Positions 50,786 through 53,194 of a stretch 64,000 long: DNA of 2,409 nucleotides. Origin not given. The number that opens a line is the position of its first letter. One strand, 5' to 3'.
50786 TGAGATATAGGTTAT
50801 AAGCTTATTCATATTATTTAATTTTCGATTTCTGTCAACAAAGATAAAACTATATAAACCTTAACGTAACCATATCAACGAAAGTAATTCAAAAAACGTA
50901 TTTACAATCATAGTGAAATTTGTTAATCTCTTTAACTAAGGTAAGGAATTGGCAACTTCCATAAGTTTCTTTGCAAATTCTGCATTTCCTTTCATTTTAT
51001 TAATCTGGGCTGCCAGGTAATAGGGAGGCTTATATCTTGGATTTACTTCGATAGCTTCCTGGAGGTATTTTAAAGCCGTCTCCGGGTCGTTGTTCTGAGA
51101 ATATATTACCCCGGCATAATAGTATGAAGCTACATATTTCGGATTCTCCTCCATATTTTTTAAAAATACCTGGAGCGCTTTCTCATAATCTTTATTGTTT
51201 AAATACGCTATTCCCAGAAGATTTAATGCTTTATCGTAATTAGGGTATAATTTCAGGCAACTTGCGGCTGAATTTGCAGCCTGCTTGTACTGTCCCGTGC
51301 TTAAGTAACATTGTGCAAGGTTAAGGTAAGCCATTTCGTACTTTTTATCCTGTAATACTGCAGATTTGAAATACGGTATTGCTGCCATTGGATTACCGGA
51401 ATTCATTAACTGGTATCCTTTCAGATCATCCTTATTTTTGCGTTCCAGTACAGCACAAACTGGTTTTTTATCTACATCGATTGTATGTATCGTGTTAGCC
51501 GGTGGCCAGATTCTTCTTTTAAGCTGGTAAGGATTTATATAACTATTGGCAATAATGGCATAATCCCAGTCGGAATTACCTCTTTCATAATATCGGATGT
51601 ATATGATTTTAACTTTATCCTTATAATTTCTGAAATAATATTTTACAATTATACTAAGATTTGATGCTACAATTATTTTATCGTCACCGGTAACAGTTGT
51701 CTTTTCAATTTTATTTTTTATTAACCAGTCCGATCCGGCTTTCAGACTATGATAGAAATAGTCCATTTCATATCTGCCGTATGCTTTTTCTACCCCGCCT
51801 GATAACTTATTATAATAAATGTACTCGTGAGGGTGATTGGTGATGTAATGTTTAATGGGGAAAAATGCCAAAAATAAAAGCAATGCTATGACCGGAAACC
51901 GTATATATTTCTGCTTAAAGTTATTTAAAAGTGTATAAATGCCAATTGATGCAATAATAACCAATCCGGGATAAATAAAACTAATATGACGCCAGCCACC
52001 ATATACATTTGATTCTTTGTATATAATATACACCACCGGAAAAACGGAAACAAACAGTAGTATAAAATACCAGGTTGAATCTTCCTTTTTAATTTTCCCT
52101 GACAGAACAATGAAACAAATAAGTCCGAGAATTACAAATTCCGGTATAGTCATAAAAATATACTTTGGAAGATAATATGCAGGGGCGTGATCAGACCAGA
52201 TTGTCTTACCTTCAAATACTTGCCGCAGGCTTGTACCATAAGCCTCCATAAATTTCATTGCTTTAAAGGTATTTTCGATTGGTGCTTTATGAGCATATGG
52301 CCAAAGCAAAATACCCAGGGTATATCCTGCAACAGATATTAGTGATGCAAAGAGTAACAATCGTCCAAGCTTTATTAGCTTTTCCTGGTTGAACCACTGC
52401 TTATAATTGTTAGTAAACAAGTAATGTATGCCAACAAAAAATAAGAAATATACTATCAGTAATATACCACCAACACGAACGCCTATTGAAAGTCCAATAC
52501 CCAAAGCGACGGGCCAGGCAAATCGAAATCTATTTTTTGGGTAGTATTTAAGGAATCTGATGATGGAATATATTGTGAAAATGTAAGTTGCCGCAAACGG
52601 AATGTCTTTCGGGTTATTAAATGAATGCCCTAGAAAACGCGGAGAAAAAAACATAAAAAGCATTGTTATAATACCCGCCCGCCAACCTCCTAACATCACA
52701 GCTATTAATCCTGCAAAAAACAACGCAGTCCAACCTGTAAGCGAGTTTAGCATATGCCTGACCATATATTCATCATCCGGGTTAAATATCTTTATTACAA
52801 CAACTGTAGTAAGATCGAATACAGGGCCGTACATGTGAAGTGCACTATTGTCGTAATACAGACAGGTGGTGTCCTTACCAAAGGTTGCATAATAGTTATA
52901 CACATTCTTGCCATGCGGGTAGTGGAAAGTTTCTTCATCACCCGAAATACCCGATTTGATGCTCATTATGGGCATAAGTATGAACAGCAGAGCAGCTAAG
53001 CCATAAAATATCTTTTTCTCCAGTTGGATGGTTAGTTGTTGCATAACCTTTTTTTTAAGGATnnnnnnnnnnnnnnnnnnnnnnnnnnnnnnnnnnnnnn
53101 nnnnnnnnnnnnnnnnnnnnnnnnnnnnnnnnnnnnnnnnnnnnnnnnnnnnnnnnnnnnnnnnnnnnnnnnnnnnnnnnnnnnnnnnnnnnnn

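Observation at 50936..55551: Coupled HAD phosphatase / methyltransferase / DPPR-synthase-like UbiA / GT-C+TPR operon: candidate polyprenyl-phospho-pentose glycosylation pathway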

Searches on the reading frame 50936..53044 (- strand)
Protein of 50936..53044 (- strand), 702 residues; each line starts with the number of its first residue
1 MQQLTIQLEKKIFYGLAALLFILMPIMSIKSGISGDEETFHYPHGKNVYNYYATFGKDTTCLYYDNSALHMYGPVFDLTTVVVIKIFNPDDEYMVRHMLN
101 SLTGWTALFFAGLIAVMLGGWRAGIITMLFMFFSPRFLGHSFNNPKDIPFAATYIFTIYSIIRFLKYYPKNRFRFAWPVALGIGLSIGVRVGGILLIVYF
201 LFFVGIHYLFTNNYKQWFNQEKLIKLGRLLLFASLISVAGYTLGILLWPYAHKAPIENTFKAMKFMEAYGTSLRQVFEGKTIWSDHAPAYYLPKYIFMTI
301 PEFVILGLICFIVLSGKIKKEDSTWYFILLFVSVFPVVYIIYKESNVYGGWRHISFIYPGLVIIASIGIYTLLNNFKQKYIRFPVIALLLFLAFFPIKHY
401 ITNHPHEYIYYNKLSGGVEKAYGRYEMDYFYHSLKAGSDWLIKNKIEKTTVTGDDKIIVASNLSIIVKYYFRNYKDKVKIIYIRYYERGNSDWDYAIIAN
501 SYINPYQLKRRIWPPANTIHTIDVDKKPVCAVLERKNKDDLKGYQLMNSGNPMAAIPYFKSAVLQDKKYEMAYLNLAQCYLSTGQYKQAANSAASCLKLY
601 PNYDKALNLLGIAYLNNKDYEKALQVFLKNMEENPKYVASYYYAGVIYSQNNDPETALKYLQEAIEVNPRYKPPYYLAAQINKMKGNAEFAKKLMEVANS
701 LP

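Call 3: search_protein_families(library=pfam, proteins=[window:50936-53044:-], max_evalue=0.01)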
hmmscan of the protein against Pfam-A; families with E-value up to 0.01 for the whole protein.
window:50936-53044:- (702 aa): 20 families
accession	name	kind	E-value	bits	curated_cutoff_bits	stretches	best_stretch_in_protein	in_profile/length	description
PF00515.34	TPR_1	-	1.4e-17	63.1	27.8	3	640-671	3-34/34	Tetratricopeptide repeat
PF13431.12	TPR_17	-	4.1e-16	58.3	24.4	2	596-625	5-34/34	Tetratricopeptide repeat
PF14559.12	TPR_19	-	1.2e-15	58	25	2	548-590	3-45/68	Tetratricopeptide repeat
PF07719.23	TPR_2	-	5.5e-15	54.6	27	3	640-670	3-33/34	Tetratricopeptide repeat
PF13432.12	TPR_16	-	1.8e-14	54.3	32.7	2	580-628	7-55/65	Tetratricopeptide repeat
PF13428.12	TPR_14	-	3.1e-12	46.3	23.5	2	572-611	3-42/44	Tetratricopeptide repeat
PF13181.12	TPR_8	-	2.6e-11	43.2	25.7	2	640-670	3-33/34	Tetratricopeptide repeat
PF13424.12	TPR_12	-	3e-11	43.8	30.1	2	607-667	6-74/77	Tetratricopeptide repeat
PF13176.12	TPR_7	-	1.1e-09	38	27.9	0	572-599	1-28/36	Tetratricopeptide repeat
PF13174.12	TPR_6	-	2.5e-08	34.5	26.3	1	572-602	2-32/33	Tetratricopeptide repeat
PF12895.13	ANAPC3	-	4.6e-08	33.7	27.2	1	555-629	8-81/82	Anaphase-promoting complex, cyclosome, subunit 3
PF12569.14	NatA_aux_su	-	2.4e-05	24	33.3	1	598-701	147-255/515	N-terminal acetyltransferase A, auxiliary subunit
PF13371.12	TPR_9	-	3.5e-05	24.1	35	1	611-670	2-61/73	Tetratricopeptide repeat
PF13231.12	PMT_2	-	4.5e-05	24.2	26.1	1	74-236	4-154/160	Dolichyl-phosphate-mannose-protein mannosyltransferase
PF25062.1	ARM_TT21_N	-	5.4e-05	23.5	40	0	542-623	141-221/222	Tetratricopeptide repeat protein 21 N-terminal ARM repeat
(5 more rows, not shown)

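Call 4: search_protein_families(library=ncbifam, proteins=[window:50936-53044:-], max_evalue=0.01)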
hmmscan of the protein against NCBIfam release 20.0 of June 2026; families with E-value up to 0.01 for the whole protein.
window:50936-53044:- (702 aa): 22 families
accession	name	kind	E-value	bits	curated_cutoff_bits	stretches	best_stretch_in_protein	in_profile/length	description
TIGR02917.1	PEP_TPR_lipo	equivalog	2.1e-16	59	312.2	1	548-695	545-692/899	XrtA/PEP-CTERM system TPR-repeat protein PrsT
NF040959.1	MamA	equivalog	3.8e-16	59.1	200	1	542-692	43-197/204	magnetosome protein MamA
TIGR02521.1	type_IV_pilW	equivalog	1.3e-11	44.5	154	1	543-696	38-193/234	type IV pilus biogenesis/stability protein PilW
TIGR00990.1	3a0801s09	subfamily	6.7e-09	34.9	757.25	2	606-694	333-421/615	mitochondrial import receptor subunit TOM70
NF008757.0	PRK11788.1-5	equivalog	3.1e-07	29.9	363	1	563-695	100-237/388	lipopolysaccharide assembly protein LapB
TIGR02552.1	LcrH_SycD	equivalog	3.4e-07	30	104.8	2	610-685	58-133/136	SycD/LcrH family type III secretion system chaperone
NF033762.1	social_mot_Tgl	equivalog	1.1e-06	28.1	225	1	556-695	86-227/252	social motility TPR repeat lipoprotein Tgl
NF052415.1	T3SS_chap_SctY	equivalog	3.9e-06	27.3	70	1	576-629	12-65/106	type III secretion apparatus assembly chaperone SctY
NF047558.1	TPR_END_plus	domain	6.3e-06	26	32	1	641-672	2-33/56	TPR end-of-group domain-containing protein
TIGR02795.1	tol_pal_ybgF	equivalog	6.4e-06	26.8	90.1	1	572-669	4-107/119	tol-pal system protein YbgF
NF033758.1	gliding_GltE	equivalog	8.9e-06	24.9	225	1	546-664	232-351/411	adventurous gliding motility TPR repeat lipoprotein GltE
NF033920.0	C39_PA2778_fam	equivalog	1.1e-05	25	150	1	566-669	152-255/255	PA2778 family cysteine peptidase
NF008756.0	PRK11788.1-4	equivalog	2.8e-05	23.3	474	1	571-695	181-306/389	lipopolysaccharide assembly protein LapB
NF002725.1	PRK02603.1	equivalog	5.5e-05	23.2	143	2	611-688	42-122/173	photosystem I assembly protein Ycf3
NF008391.2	PRK11189.1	equivalog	0.00027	20.5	250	1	571-637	66-132/297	lipoprotein NlpI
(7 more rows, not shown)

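Call 34: search_solved_structures(query=window:50936-53044:-, max_evalue=1)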
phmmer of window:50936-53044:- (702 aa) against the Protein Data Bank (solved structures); distinct sequences matched with E-value up to 1: 188 (the best 60 are shown).
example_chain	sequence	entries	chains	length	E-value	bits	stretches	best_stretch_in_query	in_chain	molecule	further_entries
9qhb_A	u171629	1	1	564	1.2e-54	189.2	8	548-676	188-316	Engineered tetratricopeptide repeat protein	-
8bu0_A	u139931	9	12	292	5.7e-28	101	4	572-676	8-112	Consensus tetratricopeptide repeat protein | Crystal structure of an 8-repeat consensus TPR superhelix with Zinc. | Monomer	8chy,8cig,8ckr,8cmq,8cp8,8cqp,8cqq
9qhc_A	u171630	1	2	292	1.4e-26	96.4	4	572-676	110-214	Engineered tetratricopeptide repeat protein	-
1w3b_A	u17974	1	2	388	2.7e-12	49.2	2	555-675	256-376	UDP-N-ACETYLGLUCOSAMINE--PEPTIDE N-ACETYLGLUCOSAMINYLTRANSFERASE 110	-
6eou_A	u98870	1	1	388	3.6e-12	48.8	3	555-675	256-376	UDP-N-acetylglucosamine--peptide N-acetylglucosaminyltransferase 110 kDa subunit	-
9gzg_A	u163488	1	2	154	2.2e-11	46.2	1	549-671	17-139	Engineered CTPR protein with glutamic acids for conductivity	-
2fo7_A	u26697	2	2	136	2.4e-11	46.1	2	610-676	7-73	SYNTHETIC CONSENSUS TPR PROTEIN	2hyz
8ch0_A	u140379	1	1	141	2.6e-11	46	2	609-676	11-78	Consensus tetratricopeptide repeat protein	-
7yea_A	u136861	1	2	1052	2.8e-11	45.9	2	555-676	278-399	UDP-N-acetylglucosamine--peptide N-acetylglucosaminyltransferase 110 kDa subunit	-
7yeh_B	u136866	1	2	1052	2.9e-11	45.8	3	555-676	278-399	UDP-N-acetylglucosamine--peptide N-acetylglucosaminyltransferase 110 kDa subunit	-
7ntf_A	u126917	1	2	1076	3.1e-11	45.7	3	555-676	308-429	Isoform 1 of UDP-N-acetylglucosamine--peptide N-acetylglucosaminyltransferase 110 kDa subu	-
7obi_A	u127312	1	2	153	6.8e-11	44.6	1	550-670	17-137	CTPR-rv4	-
2q7f_A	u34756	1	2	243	1.1e-10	43.9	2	610-677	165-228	YrrB protein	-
7y4i_A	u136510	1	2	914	2.3e-10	42.8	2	557-672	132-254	Probable UDP-N-acetylglucosamine--peptide N-acetylglucosaminyltransferase SPINDLY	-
8dtf_A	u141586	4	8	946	2.7e-10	42.7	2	557-672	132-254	Probable UDP-N-acetylglucosamine--peptide N-acetylglucosaminyltransferase SPINDLY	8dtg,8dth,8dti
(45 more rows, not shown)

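Call 35: find_homologous_proteins(query=window:50936-53044:-, max_evalue=0.00001)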
Query window:50936-53044:- (702 aa): 1099 proteins with E <= 0.00001 among 8000 candidates; the best 120 are listed.
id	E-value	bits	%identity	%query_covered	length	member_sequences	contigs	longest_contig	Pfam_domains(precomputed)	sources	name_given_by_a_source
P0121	0.0e+0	1561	100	97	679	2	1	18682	PF13431.13,PF13176.13,PF12569.15,PF13428.13,PF14559.13,PF13371.13,PF00515.35,PF12895.14,PF13424.13,PF21033.5,PF13432.13,PF13181.13,PF07719.24,PF13174.13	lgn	-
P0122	0.0e+0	1174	71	100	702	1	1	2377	PF25063.1,PF13431.13,PF23914.2,PF13414.13,PF13176.13,PF13428.13,PF13374.13,PF14559.13,PF13371.13,PF00515.35,PF12895.14,PF13424.13,PF21033.5,PF13432.13,PF13181.13,PF07719.24,PF13174.13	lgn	-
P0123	0.0e+0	1166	71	100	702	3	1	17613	PF25063.1,PF13431.13,PF25062.2,PF13414.13,PF13176.13,PF13428.13,PF13374.13,PF14559.13,PF00515.35,PF12895.14,PF13424.13,PF21033.5,PF13432.13,PF13181.13,PF07719.24,PF13174.13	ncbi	-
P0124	0.0e+0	1159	70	100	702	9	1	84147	PF25063.1,PF13431.13,PF25062.2,PF13414.13,PF02366.25,PF13176.13,PF13428.13,PF13374.13,PF14559.13,PF00515.35,PF12895.14,PF13424.13,PF21033.5,PF13432.13,PF13181.13,PF07719.24,PF13174.13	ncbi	-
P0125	0.0e+0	1158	70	100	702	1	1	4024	PF13431.13,PF25062.2,PF13414.13,PF13176.13,PF13428.13,PF13374.13,PF14559.13,PF00515.35,PF12895.14,PF13424.13,PF21033.5,PF13432.13,PF13181.13,PF07719.24,PF13174.13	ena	-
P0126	0.0e+0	1153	69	100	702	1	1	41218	PF25063.1,PF13431.13,PF25062.2,PF13414.13,PF13176.13,PF13428.13,PF13374.13,PF14559.13,PF13371.13,PF00515.35,PF12895.14,PF13424.13,PF21033.5,PF13432.13,PF13181.13,PF07719.24,PF13174.13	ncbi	-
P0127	0.0e+0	1146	68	100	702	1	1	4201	PF13431.13,PF23914.2,PF13414.13,PF13176.13,PF13428.13,PF13374.13,PF14559.13,PF13371.13,PF00515.35,PF12895.14,PF13424.13,PF21033.5,PF13432.13,PF13181.13,PF07719.24,PF13174.13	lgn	-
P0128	0.0e+0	1137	67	100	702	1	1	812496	PF13431.13,PF13414.13,PF02366.25,PF13176.13,PF13428.13,PF13374.13,PF14559.13,PF13371.13,PF00515.35,PF12895.14,PF13424.13,PF21033.5,PF13432.13,PF13181.13,PF07719.24,PF13174.13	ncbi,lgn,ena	-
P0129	0.0e+0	1136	68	100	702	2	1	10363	PF13431.13,PF13414.13,PF13176.13,PF13428.13,PF14559.13,PF13371.13,PF00515.35,PF12895.14,PF13424.13,PF21033.5,PF13432.13,PF13181.13,PF07719.24,PF13174.13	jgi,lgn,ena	-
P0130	0.0e+0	1130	69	99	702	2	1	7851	PF13431.13,PF13414.13,PF13176.13,PF13428.13,PF14559.13,PF13371.13,PF00515.35,PF13424.13,PF13432.13,PF13181.13,PF07719.24,PF13174.13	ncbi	-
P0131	0.0e+0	1126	68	99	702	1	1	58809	PF13431.13,PF13176.13,PF13428.13,PF14559.13,PF13371.13,PF00515.35,PF12895.14,PF13424.13,PF13432.13,PF13181.13,PF07719.24,PF13174.13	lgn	-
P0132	0.0e+0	1125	68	100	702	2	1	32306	PF13431.13,PF13414.13,PF13176.13,PF12569.15,PF13428.13,PF14559.13,PF13371.13,PF00515.35,PF12895.14,PF13424.13,PF21033.5,PF13432.13,PF13181.13,PF07719.24,PF13174.13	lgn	-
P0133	0.0e+0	1118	67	100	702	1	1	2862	PF25063.1,PF13431.13,PF13414.13,PF13176.13,PF13428.13,PF13374.13,PF14559.13,PF13371.13,PF00515.35,PF12895.14,PF13424.13,PF21033.5,PF13432.13,PF13181.13,PF07719.24,PF13174.13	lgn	-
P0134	0.0e+0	1115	68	99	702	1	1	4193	PF25063.1,PF13431.13,PF23914.2,PF13414.13,PF02366.25,PF13176.13,PF13428.13,PF14559.13,PF00515.35,PF12895.14,PF13424.13,PF21033.5,PF13432.13,PF13181.13,PF07719.24,PF13174.13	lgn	-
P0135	0.0e+0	1113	67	100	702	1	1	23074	PF25063.1,PF13431.13,PF13414.13,PF13176.13,PF13428.13,PF13374.13,PF14559.13,PF13371.13,PF00515.35,PF12895.14,PF13424.13,PF21033.5,PF13432.13,PF13181.13,PF07719.24,PF13174.13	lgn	-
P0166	2.5e-245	834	52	98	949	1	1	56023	PF25063.1,PF13431.13,PF23914.2,PF13176.13,PF13428.13,PF13374.13,PF14559.13,PF13371.13,PF00515.35,PF12895.14,PF13424.13,PF13432.13,PF13181.13,PF07719.24,PF13174.13,PF13231.13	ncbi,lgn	-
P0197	3.8e-192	659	46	98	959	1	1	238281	PF14559.13,PF13431.13,PF23914.2,PF25060.1,PF13432.13,PF13428.13,PF13181.13,PF00535.33,PF25064.2,PF07719.24,PF13174.13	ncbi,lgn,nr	ncbi:MAG: tetratricopeptide repeat protein [Bacteroidetes bacterium]|nr:tetratricopeptide repeat pro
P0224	1.4e-185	637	43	98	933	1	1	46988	PF25063.1,PF13431.13,PF13414.13,PF13428.13,PF14559.13,PF00515.35,PF12895.14,PF13424.13,PF13432.13,PF13181.13,PF07719.24,PF13174.13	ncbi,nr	ncbi:MAG: tetratricopeptide repeat protein [Flavobacteriales bacterium]|nr:tetratricopeptide repeat 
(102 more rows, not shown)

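Call 47: predict_structure(alignment_id=A2)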
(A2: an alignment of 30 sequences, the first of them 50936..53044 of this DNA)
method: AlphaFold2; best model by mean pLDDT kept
length: 702 residues; sequences in the alignment: 30
mean_pLDDT: 87.9   pTM: 0.85
mean pLDDT of the five models: 87.9, 87.8, 85.6, 85.0, 84.8
residues with pLDDT >= 90: 420; 70-90: 219; 50-70: 55; < 50: 8
segments of 3 or more residues with pLDDT < 50: 1-5, 347-349
pLDDT, mean of each block of 10 residues (from residue 1): 61 96 94 80 90 93 76 88 93 92 97 94 95 90 88 97 92 92 94 91 94 90 92 96 93 91 76 62 68 79 92 88 92 87 59 79 95 81 83 88 82 69 66 93 91 83 91 93 72 91 76 88 89 91 94 96 89 94 97 92 91 96 96 89 96 95 93 96 94 94 80
secondary structure, 60 per line:
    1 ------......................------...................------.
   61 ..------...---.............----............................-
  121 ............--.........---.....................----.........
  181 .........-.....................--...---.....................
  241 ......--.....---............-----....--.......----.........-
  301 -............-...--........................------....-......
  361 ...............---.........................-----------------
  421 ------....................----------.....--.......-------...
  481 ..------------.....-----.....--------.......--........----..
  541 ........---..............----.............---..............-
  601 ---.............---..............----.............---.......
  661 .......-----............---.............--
elements in order (helices of 4 or more, strands of 3 or more residues): H7-28 H35-53 H75-87 H92-119 H121-132 H135-143 H147-167 H172-189 H191-211 H220-246 H249-253 H257-268 E274-277 E280-283 H291-299 H302-313 H320-343 H350-353 H355-375 H379-403 H427-446 E457-461 H464-470 E478-482 E495-499 H505-509 E518-524 E527-534 H539-548 H552-565 H570-582 H586-599 H604-616 H620-633 H638-650 H654-667 H673-684 H688-700

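Call 50: fold_search(model_id=the predicted structure, library=pdb)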
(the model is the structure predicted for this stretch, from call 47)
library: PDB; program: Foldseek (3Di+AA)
matches with E <= 10: 1512; with E <= 0.001: 289
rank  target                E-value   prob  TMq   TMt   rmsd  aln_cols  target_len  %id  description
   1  8chy                  3.7e-08  1.00  0.21  0.52   2.7       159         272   28  Crystal structure of an 8-repeat consensus TPR superhelix with Zinc. (released 2024-02-21)
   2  9qhb                  6.9e-08  1.00  0.22  0.54   2.2       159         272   28  Crystal structure of 16-repeat CTPR protein with eliminated coordination sites (released 2025-10-22)
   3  8pn9_A                1.1e-07  1.00  0.38  0.40  12.9       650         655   13  Structure of human oligosaccharyltransferase OST-A complex bound to NGI-1 (released 2024-05-08)
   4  7oci_F                1.5e-07  1.00  0.39  0.42  12.6       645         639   13  Cryo-EM structure of yeast Ost6p containing oligosaccharyltransferase complex (released 2022-02-16)
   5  9qhc_B                1.7e-07  1.00  0.21  0.52   2.4       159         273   28  Crystal structure of 8-repeat CTPR protein with eliminated coordination sites (released 2025-10-22)
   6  3vty_D                2.0e-07  1.00  0.21  0.77   2.6       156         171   21  Crystal structure of MamA (released 2012-10-31)
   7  5f15                  2.3e-07  1.00  0.35  0.43  11.9       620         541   12  Crystal Structure of ArnT from Cupriavidus metallidurans bound to Undecaprenyl phosphate (released 2016-02-17)
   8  3vty_A                2.4e-07  1.00  0.22  0.85   1.5       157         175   21  Crystal structure of MamA (released 2012-10-31)
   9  3vty_C                2.5e-07  1.00  0.21  0.77   2.4       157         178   21  Crystal structure of MamA (released 2012-10-31)
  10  8age_A                2.9e-07  1.00  0.40  0.43  11.2       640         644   13  Structure of yeast oligosaccharylransferase complex with acceptor peptide bound (released 2022-12-07)
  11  9qhc_A                3.1e-07  1.00  0.22  0.52   2.3       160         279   28  Crystal structure of 8-repeat CTPR protein with eliminated coordination sites (released 2025-10-22)
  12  9gaw_P                3.1e-07  1.00  0.22  0.32  23.1       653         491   11  High-resolution structure of the Anaphase-promoting complex/cyclosome (APC/C) bound to co-activator Cdh1 (released 2024-08-14)
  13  5lfl_B                3.4e-07  1.00  0.21  0.76   2.8       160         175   21  MamA RS-1 ArsTM double mutant (released 2017-08-02)
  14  5lfl_A                3.6e-07  1.00  0.21  0.76   2.7       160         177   21  MamA RS-1 ArsTM double mutant (released 2017-08-02)
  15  5lfl_F                3.7e-07  1.00  0.21  0.75   2.7       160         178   21  MamA RS-1 ArsTM double mutant (released 2017-08-02)
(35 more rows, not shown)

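Call 70: find_encoding_contigs(protein=P0197, flank=7000, max_places=1)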
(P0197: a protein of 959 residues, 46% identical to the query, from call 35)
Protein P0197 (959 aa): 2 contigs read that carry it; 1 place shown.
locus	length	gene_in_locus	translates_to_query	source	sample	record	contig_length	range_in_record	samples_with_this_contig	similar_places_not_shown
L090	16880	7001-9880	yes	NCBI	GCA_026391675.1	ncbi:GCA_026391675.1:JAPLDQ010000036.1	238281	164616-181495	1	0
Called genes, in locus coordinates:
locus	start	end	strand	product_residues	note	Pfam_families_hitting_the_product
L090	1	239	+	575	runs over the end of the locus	PF01336:tRNA_anti-codon, PF00152:tRNA-synt_2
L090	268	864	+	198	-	PF09411:PagL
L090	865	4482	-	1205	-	PF00801:PKD (faint), PF18911:PKD_4 (faint), PF19081:Ig_7 (faint), PF24312:Ig-like_POM152 (faint), PF25942:Ig_halo (faint), PF13585:CHU_C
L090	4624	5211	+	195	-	PF13489:Methyltransf_23 (weak), PF07021:MetW (weak), PF13847:Methyltransf_31 (weak), PF13649:Methyltransf_25 (weak)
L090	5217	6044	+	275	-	PF00535:Glycos_transf_2, PF10111:Glyco_tranf_2_2, PF13641:Glyco_tranf_2_3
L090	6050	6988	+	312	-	PF00535:Glycos_transf_2, PF10111:Glyco_tranf_2_2, PF13641:Glyco_tranf_2_3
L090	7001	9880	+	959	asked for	PF00535:Glycos_transf_2 (weak), PF25064:ARM_TT21_5th (faint), PF07719:TPR_2 (faint), PF13432:TPR_16 (faint), PF13174:TPR_6 (faint), PF13181:TPR_8 (faint), PF13428:TPR_14 (faint), PF14559:TPR_19 (weak), +3 more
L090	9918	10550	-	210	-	PF22322:DUF6973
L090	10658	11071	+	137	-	PF01242:PTPS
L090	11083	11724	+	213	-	PF01227:GTP_cyclohydroI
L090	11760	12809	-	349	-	-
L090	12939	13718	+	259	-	PF04204:HTS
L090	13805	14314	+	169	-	-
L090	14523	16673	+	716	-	PF07715:Plug, PF00593:TonB_dep_Rec_b-barrel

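Call 71: find_encoding_contigs(protein=P0224, flank=7000, max_places=1)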
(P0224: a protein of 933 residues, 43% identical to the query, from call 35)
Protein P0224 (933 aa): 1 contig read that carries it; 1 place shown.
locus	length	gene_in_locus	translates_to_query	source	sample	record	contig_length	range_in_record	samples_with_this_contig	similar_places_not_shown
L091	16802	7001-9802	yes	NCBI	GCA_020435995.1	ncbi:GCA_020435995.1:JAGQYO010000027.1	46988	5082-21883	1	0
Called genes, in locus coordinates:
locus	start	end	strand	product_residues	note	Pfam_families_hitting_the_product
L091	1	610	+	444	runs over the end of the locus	PF13372:Alginate_exp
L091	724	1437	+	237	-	PF01814:Hemerythrin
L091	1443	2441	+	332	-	PF04055:Radical_SAM, PF06463:Mob_synth_C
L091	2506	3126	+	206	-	PF00027:cNMP_binding, PF13545:HTH_Crp_2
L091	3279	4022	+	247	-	PF01553:Acyltransferase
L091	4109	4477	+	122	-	-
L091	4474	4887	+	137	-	PF08327:AHSA1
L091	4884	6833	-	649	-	PF00535:Glycos_transf_2, PF10111:Glyco_tranf_2_2 (weak), PF13641:Glyco_tranf_2_3, PF13632:Glyco_trans_2_3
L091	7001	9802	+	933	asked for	PF00515:TPR_1 (faint), PF07719:TPR_2 (faint), PF13174:TPR_6 (faint), PF13181:TPR_8 (faint), PF13424:TPR_12 (faint), PF13428:TPR_14 (faint), PF13432:TPR_16, PF14559:TPR_19, +4 more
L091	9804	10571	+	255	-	PF00535:Glycos_transf_2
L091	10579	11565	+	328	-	PF00005:ABC_tran, PF02463:SMC_N (faint), PF13304:AAA_21 (weak)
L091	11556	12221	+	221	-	PF03167:UDG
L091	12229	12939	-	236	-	-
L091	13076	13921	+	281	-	-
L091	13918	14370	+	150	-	-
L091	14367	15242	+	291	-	PF17827:PrmC_N (weak), PF05175:MTS, PF06325:PrmA, PF13847:Methyltransf_31, PF01170:UPF0020 (faint), PF08242:Methyltransf_12 (weak), PF13649:Methyltransf_25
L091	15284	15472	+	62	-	-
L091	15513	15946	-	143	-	-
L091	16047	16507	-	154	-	-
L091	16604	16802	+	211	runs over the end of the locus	PF00027:cNMP_binding, PF13545:HTH_Crp_2, PF01047:MarR (faint), PF00325:Crp (weak)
